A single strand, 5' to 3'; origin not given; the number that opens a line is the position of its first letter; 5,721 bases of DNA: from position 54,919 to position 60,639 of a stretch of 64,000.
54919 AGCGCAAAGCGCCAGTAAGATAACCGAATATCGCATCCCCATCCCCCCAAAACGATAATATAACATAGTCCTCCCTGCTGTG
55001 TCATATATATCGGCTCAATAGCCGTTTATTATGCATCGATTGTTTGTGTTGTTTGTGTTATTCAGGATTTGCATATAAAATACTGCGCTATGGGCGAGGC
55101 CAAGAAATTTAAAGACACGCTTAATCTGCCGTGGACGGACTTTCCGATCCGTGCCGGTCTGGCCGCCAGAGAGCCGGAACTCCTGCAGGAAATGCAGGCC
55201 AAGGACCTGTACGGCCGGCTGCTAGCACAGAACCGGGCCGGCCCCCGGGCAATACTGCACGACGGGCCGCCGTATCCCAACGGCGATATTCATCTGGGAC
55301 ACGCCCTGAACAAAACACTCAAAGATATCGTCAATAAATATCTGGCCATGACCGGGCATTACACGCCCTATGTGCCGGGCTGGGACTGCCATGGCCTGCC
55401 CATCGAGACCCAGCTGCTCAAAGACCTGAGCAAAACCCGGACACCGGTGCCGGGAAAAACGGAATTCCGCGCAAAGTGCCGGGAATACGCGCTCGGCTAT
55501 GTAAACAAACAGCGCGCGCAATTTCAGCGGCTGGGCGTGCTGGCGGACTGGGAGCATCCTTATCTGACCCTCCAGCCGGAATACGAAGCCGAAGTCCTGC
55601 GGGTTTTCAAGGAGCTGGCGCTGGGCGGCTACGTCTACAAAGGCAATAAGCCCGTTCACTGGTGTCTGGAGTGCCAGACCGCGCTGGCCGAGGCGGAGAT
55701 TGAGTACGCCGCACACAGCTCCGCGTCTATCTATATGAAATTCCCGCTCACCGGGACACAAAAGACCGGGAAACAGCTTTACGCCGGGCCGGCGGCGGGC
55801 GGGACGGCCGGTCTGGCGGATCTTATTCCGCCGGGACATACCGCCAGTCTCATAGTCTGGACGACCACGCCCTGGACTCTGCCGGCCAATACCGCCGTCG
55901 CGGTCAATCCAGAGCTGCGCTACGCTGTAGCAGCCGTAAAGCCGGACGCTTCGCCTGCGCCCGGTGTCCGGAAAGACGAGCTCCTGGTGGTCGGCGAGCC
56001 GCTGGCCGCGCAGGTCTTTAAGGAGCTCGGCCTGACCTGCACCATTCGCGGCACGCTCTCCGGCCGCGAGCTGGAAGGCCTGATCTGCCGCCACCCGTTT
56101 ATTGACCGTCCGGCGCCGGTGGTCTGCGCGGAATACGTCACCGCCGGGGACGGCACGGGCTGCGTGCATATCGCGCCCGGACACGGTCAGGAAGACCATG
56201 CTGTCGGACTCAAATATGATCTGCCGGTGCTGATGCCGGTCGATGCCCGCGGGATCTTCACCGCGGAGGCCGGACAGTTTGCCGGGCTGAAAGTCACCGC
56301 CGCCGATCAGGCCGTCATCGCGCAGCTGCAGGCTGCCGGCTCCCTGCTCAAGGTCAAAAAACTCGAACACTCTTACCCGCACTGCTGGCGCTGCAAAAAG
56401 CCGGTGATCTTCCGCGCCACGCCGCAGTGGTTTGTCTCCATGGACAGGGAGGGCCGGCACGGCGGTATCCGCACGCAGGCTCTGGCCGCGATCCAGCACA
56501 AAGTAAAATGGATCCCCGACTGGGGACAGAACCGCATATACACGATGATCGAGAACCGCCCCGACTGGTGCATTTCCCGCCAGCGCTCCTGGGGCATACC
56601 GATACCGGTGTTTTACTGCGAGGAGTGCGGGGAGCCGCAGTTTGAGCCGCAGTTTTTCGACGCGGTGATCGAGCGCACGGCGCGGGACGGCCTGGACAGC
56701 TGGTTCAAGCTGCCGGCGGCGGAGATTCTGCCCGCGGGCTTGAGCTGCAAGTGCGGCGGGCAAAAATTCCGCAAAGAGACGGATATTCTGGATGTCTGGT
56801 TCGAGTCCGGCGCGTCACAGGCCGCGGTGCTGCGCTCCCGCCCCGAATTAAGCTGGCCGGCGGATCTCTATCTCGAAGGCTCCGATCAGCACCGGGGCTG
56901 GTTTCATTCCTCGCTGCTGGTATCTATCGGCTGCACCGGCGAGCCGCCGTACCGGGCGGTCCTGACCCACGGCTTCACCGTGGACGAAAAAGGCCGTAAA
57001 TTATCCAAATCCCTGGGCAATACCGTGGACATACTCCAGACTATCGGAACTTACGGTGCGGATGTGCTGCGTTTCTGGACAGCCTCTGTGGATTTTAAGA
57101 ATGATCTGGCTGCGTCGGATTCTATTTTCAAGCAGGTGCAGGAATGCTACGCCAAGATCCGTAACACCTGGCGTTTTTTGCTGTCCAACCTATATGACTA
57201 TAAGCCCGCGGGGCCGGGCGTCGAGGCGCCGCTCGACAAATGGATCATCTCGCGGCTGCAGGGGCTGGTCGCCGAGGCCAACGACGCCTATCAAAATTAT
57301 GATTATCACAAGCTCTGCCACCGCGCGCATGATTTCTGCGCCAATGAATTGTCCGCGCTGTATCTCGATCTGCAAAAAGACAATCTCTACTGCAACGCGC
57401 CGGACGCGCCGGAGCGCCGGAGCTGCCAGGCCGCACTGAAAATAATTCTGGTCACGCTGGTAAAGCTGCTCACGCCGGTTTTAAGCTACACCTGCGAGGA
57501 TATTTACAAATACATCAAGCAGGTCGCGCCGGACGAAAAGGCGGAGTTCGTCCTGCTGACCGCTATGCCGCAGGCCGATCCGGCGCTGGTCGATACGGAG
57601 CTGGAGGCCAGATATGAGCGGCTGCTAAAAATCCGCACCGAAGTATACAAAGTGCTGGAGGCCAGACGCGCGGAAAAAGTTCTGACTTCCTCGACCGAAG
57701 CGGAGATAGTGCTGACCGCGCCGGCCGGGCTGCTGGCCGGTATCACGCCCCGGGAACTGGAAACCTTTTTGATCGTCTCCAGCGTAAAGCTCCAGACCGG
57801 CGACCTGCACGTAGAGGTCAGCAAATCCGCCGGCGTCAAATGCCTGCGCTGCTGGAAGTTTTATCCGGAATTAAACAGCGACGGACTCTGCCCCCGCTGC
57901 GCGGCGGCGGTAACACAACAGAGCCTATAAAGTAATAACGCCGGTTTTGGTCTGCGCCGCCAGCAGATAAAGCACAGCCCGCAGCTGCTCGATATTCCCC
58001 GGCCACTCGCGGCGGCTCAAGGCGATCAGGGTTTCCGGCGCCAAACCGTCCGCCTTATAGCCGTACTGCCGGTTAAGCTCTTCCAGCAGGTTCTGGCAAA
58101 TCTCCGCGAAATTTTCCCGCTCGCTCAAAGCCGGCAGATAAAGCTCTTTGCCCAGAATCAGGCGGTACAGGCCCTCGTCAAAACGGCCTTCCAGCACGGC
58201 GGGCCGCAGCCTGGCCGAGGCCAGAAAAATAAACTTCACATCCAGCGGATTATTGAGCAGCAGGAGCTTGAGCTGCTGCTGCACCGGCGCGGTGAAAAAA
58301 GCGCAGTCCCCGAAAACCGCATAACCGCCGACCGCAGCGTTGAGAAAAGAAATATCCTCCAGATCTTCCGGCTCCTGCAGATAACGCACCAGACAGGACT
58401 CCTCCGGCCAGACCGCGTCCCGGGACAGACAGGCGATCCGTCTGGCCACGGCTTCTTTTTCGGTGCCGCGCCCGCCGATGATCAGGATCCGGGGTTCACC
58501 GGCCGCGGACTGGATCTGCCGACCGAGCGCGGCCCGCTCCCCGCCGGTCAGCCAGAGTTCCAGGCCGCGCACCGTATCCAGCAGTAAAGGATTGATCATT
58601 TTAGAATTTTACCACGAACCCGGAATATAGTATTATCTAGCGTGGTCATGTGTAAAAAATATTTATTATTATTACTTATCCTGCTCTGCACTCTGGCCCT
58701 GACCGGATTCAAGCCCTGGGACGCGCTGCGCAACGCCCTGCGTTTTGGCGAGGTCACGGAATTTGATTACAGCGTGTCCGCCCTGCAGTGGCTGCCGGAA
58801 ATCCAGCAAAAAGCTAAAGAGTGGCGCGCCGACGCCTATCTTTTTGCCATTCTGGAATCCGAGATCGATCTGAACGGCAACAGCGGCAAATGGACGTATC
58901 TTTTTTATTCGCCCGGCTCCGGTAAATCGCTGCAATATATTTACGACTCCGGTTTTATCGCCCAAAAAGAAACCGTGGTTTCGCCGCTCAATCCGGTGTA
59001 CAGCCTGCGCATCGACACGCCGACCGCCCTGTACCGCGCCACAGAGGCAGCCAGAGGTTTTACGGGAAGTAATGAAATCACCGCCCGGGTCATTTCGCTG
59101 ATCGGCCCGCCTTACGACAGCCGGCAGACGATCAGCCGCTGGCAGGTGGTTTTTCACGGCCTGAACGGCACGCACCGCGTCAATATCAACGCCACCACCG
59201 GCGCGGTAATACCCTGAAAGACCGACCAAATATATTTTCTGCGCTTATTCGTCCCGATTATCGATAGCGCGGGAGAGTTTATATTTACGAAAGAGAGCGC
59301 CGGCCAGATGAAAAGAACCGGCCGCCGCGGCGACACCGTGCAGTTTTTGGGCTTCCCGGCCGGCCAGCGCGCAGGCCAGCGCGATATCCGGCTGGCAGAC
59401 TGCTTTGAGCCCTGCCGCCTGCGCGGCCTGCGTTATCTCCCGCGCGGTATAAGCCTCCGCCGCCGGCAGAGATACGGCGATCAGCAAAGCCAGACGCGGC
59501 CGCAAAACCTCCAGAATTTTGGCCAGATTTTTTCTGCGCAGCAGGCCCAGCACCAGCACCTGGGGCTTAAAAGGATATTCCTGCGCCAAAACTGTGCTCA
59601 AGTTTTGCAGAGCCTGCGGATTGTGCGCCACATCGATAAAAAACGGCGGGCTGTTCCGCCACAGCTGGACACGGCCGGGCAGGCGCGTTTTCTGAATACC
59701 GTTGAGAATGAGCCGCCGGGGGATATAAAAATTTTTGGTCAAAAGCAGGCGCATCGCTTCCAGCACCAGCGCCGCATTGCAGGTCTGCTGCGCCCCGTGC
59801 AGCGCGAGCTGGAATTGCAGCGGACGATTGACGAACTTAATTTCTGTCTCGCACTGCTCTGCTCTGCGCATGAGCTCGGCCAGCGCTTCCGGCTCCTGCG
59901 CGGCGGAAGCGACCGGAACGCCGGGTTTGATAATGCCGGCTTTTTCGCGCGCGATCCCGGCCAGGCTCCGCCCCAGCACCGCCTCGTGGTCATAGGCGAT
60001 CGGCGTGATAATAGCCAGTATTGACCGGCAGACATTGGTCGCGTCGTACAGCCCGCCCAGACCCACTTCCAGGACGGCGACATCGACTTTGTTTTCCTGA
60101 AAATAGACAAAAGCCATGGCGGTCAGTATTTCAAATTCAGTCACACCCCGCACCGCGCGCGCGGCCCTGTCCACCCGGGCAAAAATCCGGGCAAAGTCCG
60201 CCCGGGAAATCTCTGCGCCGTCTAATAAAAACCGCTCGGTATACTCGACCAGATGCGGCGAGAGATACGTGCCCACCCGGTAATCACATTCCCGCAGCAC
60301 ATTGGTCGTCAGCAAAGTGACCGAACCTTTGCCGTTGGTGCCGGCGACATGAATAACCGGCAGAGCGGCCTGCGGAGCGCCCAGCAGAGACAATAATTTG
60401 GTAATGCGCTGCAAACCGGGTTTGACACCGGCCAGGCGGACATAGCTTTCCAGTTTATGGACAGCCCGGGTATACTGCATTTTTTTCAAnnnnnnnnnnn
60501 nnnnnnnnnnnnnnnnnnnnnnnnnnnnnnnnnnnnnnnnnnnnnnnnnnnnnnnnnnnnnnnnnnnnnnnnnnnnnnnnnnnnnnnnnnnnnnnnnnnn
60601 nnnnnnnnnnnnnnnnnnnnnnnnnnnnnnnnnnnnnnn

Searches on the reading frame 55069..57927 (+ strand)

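Call 67: search_protein_families(library=pfam, proteins=[window:55069-57927:+], max_evalue=0.000001)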
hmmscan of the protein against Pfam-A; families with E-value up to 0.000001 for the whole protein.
window:55069-57927:+ (953 aa): 4 families
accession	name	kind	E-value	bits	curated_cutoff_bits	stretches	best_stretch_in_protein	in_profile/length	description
PF00133.28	tRNA-synt_1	-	3.4e-131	438.3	22.7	1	39-681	3-412/414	tRNA synthetases class I (I, L, M and V)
PF08264.19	Anticodon_1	-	9.9e-30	103.8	25.1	1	723-881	1-147/148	Anticodon-binding domain of tRNA ligase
PF09334.17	tRNA-synt_1g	-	8e-23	81.3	20.1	1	68-212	8-136/391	tRNA synthetases class I (M)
PF13603.12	tRNA-synt_1_2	-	9.8e-07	28.9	25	0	336-389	85-138/185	Leucyl-tRNA synthetase, editing domain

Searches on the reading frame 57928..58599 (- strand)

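Call 67: search_protein_families(library=pfam, proteins=[window:57928-58599:-], max_evalue=0.000001)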
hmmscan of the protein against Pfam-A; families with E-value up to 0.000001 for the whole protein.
window:57928-58599:- (224 aa): 2 families
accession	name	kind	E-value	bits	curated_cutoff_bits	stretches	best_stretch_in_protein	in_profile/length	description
PF14532.12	Sigma54_activ_2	-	7.8e-10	39.6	25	1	27-158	12-138/138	Sigma-54 interaction domain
PF25601.1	AAA_lid_14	-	8.7e-09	35.5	27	1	162-223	5-66/87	AAA+ ATPase lid domain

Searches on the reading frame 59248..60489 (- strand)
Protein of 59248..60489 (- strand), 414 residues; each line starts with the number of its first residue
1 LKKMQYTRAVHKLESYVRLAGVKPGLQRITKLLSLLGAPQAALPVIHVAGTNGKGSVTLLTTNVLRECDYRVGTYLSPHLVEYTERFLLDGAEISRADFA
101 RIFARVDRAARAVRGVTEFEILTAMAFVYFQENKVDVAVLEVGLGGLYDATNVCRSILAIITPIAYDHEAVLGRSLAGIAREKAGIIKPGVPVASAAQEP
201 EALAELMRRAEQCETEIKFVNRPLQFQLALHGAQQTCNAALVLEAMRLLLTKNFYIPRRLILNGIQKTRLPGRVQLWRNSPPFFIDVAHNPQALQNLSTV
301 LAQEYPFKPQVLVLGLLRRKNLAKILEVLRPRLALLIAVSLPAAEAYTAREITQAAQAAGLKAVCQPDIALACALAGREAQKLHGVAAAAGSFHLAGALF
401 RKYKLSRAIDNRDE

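Call 67: search_protein_families(library=pfam, proteins=[window:59248-60489:-], max_evalue=0.000001)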
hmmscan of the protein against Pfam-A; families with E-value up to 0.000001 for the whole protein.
window:59248-60489:- (414 aa): 1 family
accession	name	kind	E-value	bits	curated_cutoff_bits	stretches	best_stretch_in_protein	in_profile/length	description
PF02875.26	Mur_ligase_C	-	1e-10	43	28.4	1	272-382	1-117/127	Mur ligase, glutamate ligase domain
